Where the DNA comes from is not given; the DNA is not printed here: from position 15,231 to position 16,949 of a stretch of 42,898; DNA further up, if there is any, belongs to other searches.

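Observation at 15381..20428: Zinc-ribbon-fused Orn/DAP-type PLP decarboxylase, twin SAM methyltransferases and a GT-C-like membrane protein form one translationally coupled unit inside a glycan locus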

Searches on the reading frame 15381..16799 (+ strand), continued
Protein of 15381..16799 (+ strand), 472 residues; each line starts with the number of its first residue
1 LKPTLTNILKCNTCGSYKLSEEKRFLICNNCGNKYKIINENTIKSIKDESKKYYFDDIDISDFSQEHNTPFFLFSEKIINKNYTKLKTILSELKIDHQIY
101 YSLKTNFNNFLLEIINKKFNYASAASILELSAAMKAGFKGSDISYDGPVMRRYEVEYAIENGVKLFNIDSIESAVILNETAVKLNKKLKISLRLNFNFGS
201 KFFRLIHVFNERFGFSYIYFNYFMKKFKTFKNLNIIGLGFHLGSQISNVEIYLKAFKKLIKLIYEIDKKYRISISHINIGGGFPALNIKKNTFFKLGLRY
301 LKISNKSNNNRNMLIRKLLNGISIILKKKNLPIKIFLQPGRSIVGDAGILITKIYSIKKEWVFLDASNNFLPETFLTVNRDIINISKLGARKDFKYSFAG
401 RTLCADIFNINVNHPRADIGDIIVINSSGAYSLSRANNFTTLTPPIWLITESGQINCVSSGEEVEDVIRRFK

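Call 36: search_protein_families(library=ncbifam, proteins=[L006:254-1258:+, L008:8992-10005:+, L009:8959-9954:+, L012:3887-4915:+, L007:4707-6221:+, L013:11340-12551:+, L013:7556-9010:-], max_evalue=0.00001)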
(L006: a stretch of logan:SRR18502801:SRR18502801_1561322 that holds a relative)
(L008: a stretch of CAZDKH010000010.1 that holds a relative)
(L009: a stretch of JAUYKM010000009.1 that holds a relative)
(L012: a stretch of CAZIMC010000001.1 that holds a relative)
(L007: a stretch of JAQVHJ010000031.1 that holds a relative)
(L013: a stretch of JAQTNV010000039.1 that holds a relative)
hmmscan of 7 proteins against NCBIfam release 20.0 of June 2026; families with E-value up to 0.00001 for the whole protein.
L006:254-1258:+ (334 aa): 13 families
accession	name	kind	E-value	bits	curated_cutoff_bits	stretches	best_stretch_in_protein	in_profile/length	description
NF005539.0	PRK07201.1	equivalog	3.6e-48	164.8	549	1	4-331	3-351/657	SDR family oxidoreductase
TIGR01746.1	Thioester-redct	subfamily_domain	1.1e-33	117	213.35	1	3-256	1-278/371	thioester reductase domain-containing protein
TIGR03466.1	HpnA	hypoth_equivalog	9.7e-17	60.8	367.65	1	3-162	2-155/327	hopanoid-associated sugar epimerase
NF038078.1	NRPS_MxcG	equivalog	1.4e-15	55.7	2300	1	2-231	1083-1328/1442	myxochelin non-ribosomal peptide synthetase MxcG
TIGR03443.1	alpha_am_amid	equivalog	3.8e-14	51.1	1030.1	1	3-231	974-1234/1390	L-aminoadipate-semialdehyde dehydrogenase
NF041592.1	carboxyl_red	equivalog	3.6e-12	44.8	1300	1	45-243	831-1050/1160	carboxylic acid reductase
NF042423.1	oxyalk_red_Shew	equivalog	2.4e-11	43.3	580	1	2-161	9-158/331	2-alkyl-3-oxoalkanoate reductase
TIGR02197.1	heptose_epim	equivalog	9.6e-10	38.1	274.6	1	5-163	2-153/316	ADP-glyceromanno-heptose 6-epimerase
NF042422.1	oxyalk_red_OleD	equivalog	5.6e-09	35.8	580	1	3-158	2-149/329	2-alkyl-3-oxoalkanoate reductase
TIGR01777.1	yfcH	hypoth_equivalog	1.2e-08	34.9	207.35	1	4-277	1-258/292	TIGR01777 family oxidoreductase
TIGR01179.1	galE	equivalog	2.2e-07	30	262.3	1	4-163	2-160/332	UDP-glucose 4-epimerase GalE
NF041293.1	G6PDh_Azf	equivalog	1e-06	28.4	400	1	3-149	4-139/252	NAD-dependent glucose-6-phosphate dehydrogenase Azf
TIGR04180.1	EDH_00030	hypoth_equivalog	5.9e-06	25.6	475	1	4-157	1-154/297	NAD-dependent 4,6-dehydratase LegB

L008:8992-10005:+ (337 aa): 11 families
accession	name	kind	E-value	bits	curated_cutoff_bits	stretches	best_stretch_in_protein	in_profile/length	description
NF005539.0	PRK07201.1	equivalog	6.8e-46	157.3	549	1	7-332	3-351/657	SDR family oxidoreductase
TIGR01746.1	Thioester-redct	subfamily_domain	9.6e-37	127.1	213.35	1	8-255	3-276/371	thioester reductase domain-containing protein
TIGR03443.1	alpha_am_amid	equivalog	1.4e-17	62.4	1030.1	1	6-254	974-1258/1390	L-aminoadipate-semialdehyde dehydrogenase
NF038078.1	NRPS_MxcG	equivalog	1.7e-15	55.5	2300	1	47-247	1142-1342/1442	myxochelin non-ribosomal peptide synthetase MxcG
TIGR03466.1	HpnA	hypoth_equivalog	2.4e-12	46.4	367.65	1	8-166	4-158/327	hopanoid-associated sugar epimerase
NF047350.1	aureusi_NRPS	equivalog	1.6e-11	41.9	2500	1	8-164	2031-2201/2373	aureusimine non-ribosomal peptide synthetase AusA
NF041592.1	carboxyl_red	equivalog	6.8e-10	37.2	1300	1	47-157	832-950/1160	carboxylic acid reductase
NF042423.1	oxyalk_red_Shew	equivalog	2.3e-09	36.8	580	1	7-165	11-161/331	2-alkyl-3-oxoalkanoate reductase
NF042422.1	oxyalk_red_OleD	equivalog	9.8e-09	35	580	1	8-162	4-152/329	2-alkyl-3-oxoalkanoate reductase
TIGR02197.1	heptose_epim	equivalog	3.1e-08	33.2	274.6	1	8-161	2-150/316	ADP-glyceromanno-heptose 6-epimerase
TIGR01179.1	galE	equivalog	1.3e-06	27.4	262.3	1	8-168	3-164/332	UDP-glucose 4-epimerase GalE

L009:8959-9954:+ (331 aa): 17 families
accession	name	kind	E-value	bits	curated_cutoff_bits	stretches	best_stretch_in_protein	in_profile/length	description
TIGR03466.1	HpnA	hypoth_equivalog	1.3e-35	122.9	367.65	1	6-329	2-319/327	hopanoid-associated sugar epimerase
NF042423.1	oxyalk_red_Shew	equivalog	1.6e-29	103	580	1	5-325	9-329/331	2-alkyl-3-oxoalkanoate reductase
NF042422.1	oxyalk_red_OleD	equivalog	2.2e-23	83.1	580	1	6-326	2-323/329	2-alkyl-3-oxoalkanoate reductase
TIGR04180.1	EDH_00030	hypoth_equivalog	1.5e-20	73.5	475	1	8-253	2-262/297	NAD-dependent 4,6-dehydratase LegB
TIGR01777.1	yfcH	hypoth_equivalog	5e-15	55.9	207.35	1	8-248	2-242/292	TIGR01777 family oxidoreductase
TIGR01181.1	dTDP_gluc_dehyt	equivalog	2.7e-14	53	365.1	1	7-329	2-309/321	dTDP-glucose 4,6-dehydratase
NF050030.1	thlkprotThyD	equivalog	4.3e-13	49.1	400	1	6-245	2-248/305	thylakoid membrane protein ThyD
NF052578.1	StrlDmthSdmBMthl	equivalog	1.9e-12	47.6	600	1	8-231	4-230/328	sterol demethylase protein SdmB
NF047837.1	UDPAcbARedWbcJ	equivalog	1.4e-10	40.7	500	1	6-227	2-194/372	UDP-2-acetamido-2,6-beta-L-arabino-hexul-4-ose reductase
TIGR01746.1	Thioester-redct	subfamily_domain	3.4e-09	36.4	213.35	0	7-40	2-37/371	thioester reductase domain-containing protein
TIGR01179.1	galE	equivalog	5.7e-09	35.2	262.3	1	6-164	1-172/332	UDP-glucose 4-epimerase GalE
NF047922.1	GDPFucSynFcl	equivalog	8.9e-09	35.2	500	1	4-244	2-250/308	GDP-L-fucose synthase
TIGR02197.1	heptose_epim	equivalog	2.4e-08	33.5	274.6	1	8-256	2-269/316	ADP-glyceromanno-heptose 6-epimerase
NF005539.0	PRK07201.1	equivalog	1.1e-07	31.1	549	1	6-171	2-180/657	SDR family oxidoreductase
NF008872.0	PRK11908.1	equivalog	1.4e-06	27.7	294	1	5-217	2-237/349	bifunctional UDP-4-keto-pentose/UDP-xylose synthase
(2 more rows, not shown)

L012:3887-4915:+ (342 aa): 16 families
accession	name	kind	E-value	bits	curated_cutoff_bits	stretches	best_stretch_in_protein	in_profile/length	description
NF005539.0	PRK07201.1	equivalog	3.3e-47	161.6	549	1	11-269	3-264/657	SDR family oxidoreductase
TIGR01746.1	Thioester-redct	subfamily_domain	8.2e-25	87.8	213.35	1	10-267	1-277/371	thioester reductase domain-containing protein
TIGR02197.1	heptose_epim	equivalog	1.9e-12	47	274.6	1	11-161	1-143/316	ADP-glyceromanno-heptose 6-epimerase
TIGR03466.1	HpnA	hypoth_equivalog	2.9e-12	46.1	367.65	1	10-187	2-173/327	hopanoid-associated sugar epimerase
TIGR01179.1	galE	equivalog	2.6e-10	39.7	262.3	1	10-207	1-198/332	UDP-glucose 4-epimerase GalE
NF043036.1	ErythonDh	equivalog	8.2e-10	38.4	325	1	10-153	2-143/321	D-erythronate dehydrogenase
NF038078.1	NRPS_MxcG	equivalog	1.5e-09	35.7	2300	1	4-192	1078-1282/1442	myxochelin non-ribosomal peptide synthetase MxcG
TIGR03443.1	alpha_am_amid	equivalog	2.5e-09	35.1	1030.1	1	6-194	970-1190/1390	L-aminoadipate-semialdehyde dehydrogenase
NF042423.1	oxyalk_red_Shew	equivalog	8.2e-09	35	580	1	5-171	5-158/331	2-alkyl-3-oxoalkanoate reductase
TIGR01181.1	dTDP_gluc_dehyt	equivalog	3.8e-08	32.8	365.1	1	10-198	1-189/321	dTDP-glucose 4,6-dehydratase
NF041293.1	G6PDh_Azf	equivalog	1.2e-07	31.5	400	1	10-142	4-125/252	NAD-dependent glucose-6-phosphate dehydrogenase Azf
NF047350.1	aureusi_NRPS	equivalog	5.6e-07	26.8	2500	1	5-171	2024-2194/2373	aureusimine non-ribosomal peptide synthetase AusA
NF041592.1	carboxyl_red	equivalog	9.5e-07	26.8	1300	0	44-186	820-974/1160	carboxylic acid reductase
TIGR01777.1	yfcH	hypoth_equivalog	2.7e-06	27.2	207.35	0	11-288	1-257/292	TIGR01777 family oxidoreductase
NF042422.1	oxyalk_red_OleD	equivalog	3.3e-06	26.7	580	1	10-167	2-148/329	2-alkyl-3-oxoalkanoate reductase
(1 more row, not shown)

L007:4707-6221:+ (504 aa): 11 families
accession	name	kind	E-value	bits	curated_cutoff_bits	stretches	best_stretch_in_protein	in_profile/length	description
NF005546.0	PRK07208.1-2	equivalog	1.2e-147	492.6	418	1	18-500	2-515/527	hypothetical protein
NF005548.0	PRK07208.1-4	equivalog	1.2e-123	413.3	389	1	19-500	2-461/488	hypothetical protein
NF005549.0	PRK07208.1-5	equivalog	5.8e-101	338.6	587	2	100-500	107-524/534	hypothetical protein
NF005545.0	PRK07208.1-1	equivalog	2.6e-99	332.9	451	1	22-500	9-473/504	hypothetical protein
NF005547.0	PRK07208.1-3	equivalog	1e-79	268.5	380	1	19-489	3-443/465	hypothetical protein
NF005560.0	PRK07233.1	equivalog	5.3e-20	71.6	252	2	231-462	187-402/435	hypothetical protein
TIGR00031.1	UDP-GALP_mutase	equivalog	1.5e-14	53.7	303.75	1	23-196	4-171/378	UDP-galactopyranose mutase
NF008841.0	PRK11883.1-1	equivalog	5.9e-09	35.3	517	1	21-91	4-76/453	protoporphyrinogen oxidase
TIGR03467.1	HpnE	equivalog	1.4e-07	31.2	283.05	1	24-178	2-163/430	hydroxysqualene dehydroxylase HpnE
TIGR01292.1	TRX_reduct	equivalog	9.8e-07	27.9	343.45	0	254-305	188-238/300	thioredoxin-disulfide reductase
NF008845.0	PRK11883.1-5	equivalog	1.4e-06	26.9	560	0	19-172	3-163/468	protoporphyrinogen oxidase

L013:11340-12551:+ (403 aa): 66 families (the best 25 are shown)
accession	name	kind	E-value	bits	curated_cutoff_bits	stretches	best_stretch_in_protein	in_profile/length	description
NF006514.0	PRK08960.1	equivalog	3e-123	411.5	554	1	22-392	10-386/388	pyridoxal phosphate-dependent aminotransferase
NF005601.0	PRK07337.1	equivalog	2e-101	340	496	1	21-392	12-393/394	pyridoxal phosphate-dependent aminotransferase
NF041091.1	asp_aminotase_Arch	equivalog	4.7e-90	302.2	550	1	24-391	7-375/376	aspartate aminotransferase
NF004770.0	PRK06108.1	subfamily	2.9e-86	289.7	422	1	15-393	11-394/396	pyridoxal phosphate-dependent aminotransferase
NF041364.1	GntC_guanitoxin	equivalog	3.8e-81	272.8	415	1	49-389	3-355/356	guanitoxin biosynthesis PLP-dependent (S)-gamma-hydroxy-L-arginine cyclodehydratase GntC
NF005816.0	PRK07682.1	equivalog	4.5e-80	269.1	620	1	43-394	28-386/390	aminotransferase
NF006229.0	PRK08361.1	equivalog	5.9e-78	262.6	624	1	41-391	30-388/391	aspartate aminotransferase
NF005817.0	PRK07683.1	equivalog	2.5e-77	260.2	575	1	41-393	25-383/387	aminotransferase A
NF004975.0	PRK06348.1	equivalog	3.4e-72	243.5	549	1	31-389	16-381/384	pyridoxal phosphate-dependent aminotransferase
NF005588.0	PRK07309.1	equivalog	4e-72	243.3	576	1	45-393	31-388/391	pyridoxal phosphate-dependent aminotransferase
NF006230.0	PRK08363.1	equivalog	1.7e-70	237.8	534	1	30-394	16-395/398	alanine aminotransferase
TIGR03540.1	DapC_direct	equivalog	6.6e-70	235.9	593.25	1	24-389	9-382/383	LL-diaminopimelate aminotransferase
NF006756.0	PRK09276.1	subfamily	1.6e-67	228.1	507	1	24-389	11-384/387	LL-diaminopimelate aminotransferase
NF004769.0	PRK06107.1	equivalog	4.9e-62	210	617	1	34-389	23-396/402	aspartate transaminase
NF006488.0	PRK08912.1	equivalog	1.9e-59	201.6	498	1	44-393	26-386/387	aminotransferase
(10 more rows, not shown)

L013:7556-9010:- (484 aa): 26 families (the best 25 are shown)
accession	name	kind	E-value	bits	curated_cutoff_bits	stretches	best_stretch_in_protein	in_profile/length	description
TIGR02026.1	BchE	equivalog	4.6e-44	151.1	481.35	1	20-427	20-404/497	magnesium-protoporphyrin IX monomethyl ester anaerobic oxidative cyclase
NF038361.1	rSAM_Sden_1168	equivalog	7.3e-41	140.3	575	1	18-420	81-485/560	Sden_1168 family B12-binding radical SAM P-methyltransferase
NF050148.1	rSAM_ApyD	equivalog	1.1e-37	129.8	750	1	20-410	23-395/645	RiPP biosynthesis radical SAM protein ApyD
TIGR03471.1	HpnJ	equivalog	5.8e-37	127.7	577.6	1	141-474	125-456/472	hopanoid biosynthesis associated radical SAM protein HpnJ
TIGR04385.1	B12_rSAM_cofa1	equivalog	3.9e-36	125.2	450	1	2-382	1-360/438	B12 lower ligand biosynthesis radical SAM protein BzaD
TIGR04072.2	rSAM_ladder_B12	equivalog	2.4e-33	115.5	360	2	216-416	183-380/443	lipid biosynthesis B12-binding/radical SAM protein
TIGR04013.1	B12_SAM_MJ_1487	hypoth_equivalog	1.3e-30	106.6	251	1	71-406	48-355/382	TIGR04013 family B12-binding domain/radical SAM domain-containing protein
TIGR04479.1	bcpD_PhpK_rSAM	subfamily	2e-28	99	600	1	23-386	73-409/504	PhpK family radical SAM P-methyltransferase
NF033070.1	rSAM_AprD4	equivalog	7.8e-27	94.3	500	1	154-412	142-393/456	AprD4 family radical SAM diol-dehydratase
TIGR04014.1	B12_SAM_MJ_0865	equivalog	5.7e-24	84.7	360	1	155-409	112-359/434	methyl-coenzyme M reductase glutamine C-methyltransferase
TIGR00089.1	TIGR00089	subfamily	1.1e-19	70.5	251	1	210-406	137-338/429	MiaB/RimO family radical SAM methylthiotransferase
TIGR03975.1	rSAM_ocin_1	subfamily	4.1e-19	68.5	281.85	1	85-381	150-425/606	RiPP maturation radical SAM C-methyltransferase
TIGR04295.1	B12_rSAM_oligo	hypoth_equivalog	5.5e-19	68.2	400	1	23-379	26-355/422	TIGR04295 family B12-binding domain-containing radical SAM protein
TIGR04367.1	HpnR_B12_rSAM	equivalog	2.1e-18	66.1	650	1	2-422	2-385/490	hopanoid C-3 methylase HpnR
NF045585.1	rSAM_slr0320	equivalog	2.4e-17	62.6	775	1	213-352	235-374/511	photosystem II high light acclimation radical SAM protein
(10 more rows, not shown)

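Call 43: search_protein_families(library=pfam, proteins=[L007:9339-11279:-, L009:7118-8962:+, L009:12167-14521:+, L010:12102-13988:+, L008:963-2864:-, L004:4532-6010:+, L012:6955-8412:-, L008:16050-18077:-], max_evalue=0.1)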
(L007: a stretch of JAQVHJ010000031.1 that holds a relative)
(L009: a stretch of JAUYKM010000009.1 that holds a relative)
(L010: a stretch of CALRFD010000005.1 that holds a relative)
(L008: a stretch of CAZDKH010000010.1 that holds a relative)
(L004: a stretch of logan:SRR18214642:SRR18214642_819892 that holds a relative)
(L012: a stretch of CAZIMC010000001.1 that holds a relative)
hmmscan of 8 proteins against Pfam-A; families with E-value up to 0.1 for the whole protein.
L007:9339-11279:- (646 aa): 1 family
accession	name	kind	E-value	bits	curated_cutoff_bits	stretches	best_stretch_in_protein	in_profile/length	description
PF14285.11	DUF4367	-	0.083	13.8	22.1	0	569-640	19-92/110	Domain of unknown function (DUF4367)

L009:7118-8962:+ (614 aa): 0 families

L009:12167-14521:+ (784 aa): 0 families

L010:12102-13988:+ (628 aa): 0 families

L008:963-2864:- (633 aa): 0 families

L004:4532-6010:+ (492 aa): 2 families
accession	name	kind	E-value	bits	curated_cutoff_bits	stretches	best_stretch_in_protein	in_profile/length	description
PF13231.12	PMT_2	-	2.4e-10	41.3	26.1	1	78-201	2-132/160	Dolichyl-phosphate-mannose-protein mannosyltransferase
PF02366.24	PMT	-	2.6e-07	30.9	22.7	2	102-179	88-168/245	Dolichyl-phosphate-mannose-protein mannosyltransferase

L012:6955-8412:- (485 aa): 0 families

L008:16050-18077:- (675 aa): 1 family
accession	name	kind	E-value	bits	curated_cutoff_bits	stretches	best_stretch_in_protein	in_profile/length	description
PF12979.12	DUF3863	-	6.7e-05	22.3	27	1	57-231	50-210/349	Domain of Unknown Function with PDB structure (DUF3863)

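Call 45: find_related_loci(query=A2, collection=metagenome_contigs, flank=10000)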
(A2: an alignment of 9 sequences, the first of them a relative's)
Query A2 (472 aa) in metagenome_contigs; peptide patterns used: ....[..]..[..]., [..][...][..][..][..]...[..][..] (x = any residue, [..] = any of these).
600 stretches matched a pattern (row limit reached: there are more); 552 encode a relative of the query (tblastn E <= 1e-3); the best 80 are kept; 80 distinct loci.
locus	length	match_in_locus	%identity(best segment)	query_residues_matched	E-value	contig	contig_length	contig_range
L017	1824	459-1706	33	54-468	1e-68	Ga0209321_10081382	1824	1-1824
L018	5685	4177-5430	33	53-468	7e-62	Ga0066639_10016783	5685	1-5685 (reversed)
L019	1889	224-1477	32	52-468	8e-60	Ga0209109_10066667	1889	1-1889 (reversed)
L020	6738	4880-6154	34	50-466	2e-57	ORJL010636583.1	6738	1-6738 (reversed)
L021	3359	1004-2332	26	38-468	3e-55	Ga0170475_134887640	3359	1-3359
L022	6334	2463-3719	28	55-468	4e-53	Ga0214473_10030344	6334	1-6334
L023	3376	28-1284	28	55-468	5e-51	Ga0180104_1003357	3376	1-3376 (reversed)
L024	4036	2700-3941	30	60-468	2e-50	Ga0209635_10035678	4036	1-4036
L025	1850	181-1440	26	55-469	2e-45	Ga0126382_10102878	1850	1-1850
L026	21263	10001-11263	30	55-469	2e-53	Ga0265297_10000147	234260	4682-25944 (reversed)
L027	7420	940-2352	26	52-458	6e-42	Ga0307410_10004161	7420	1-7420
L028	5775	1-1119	28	106-472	2e-40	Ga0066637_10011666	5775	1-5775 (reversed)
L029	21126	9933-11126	28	54-469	3e-40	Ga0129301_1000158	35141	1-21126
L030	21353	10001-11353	26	56-468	5e-40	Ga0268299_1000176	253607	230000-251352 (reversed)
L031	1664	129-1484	27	52-468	6e-41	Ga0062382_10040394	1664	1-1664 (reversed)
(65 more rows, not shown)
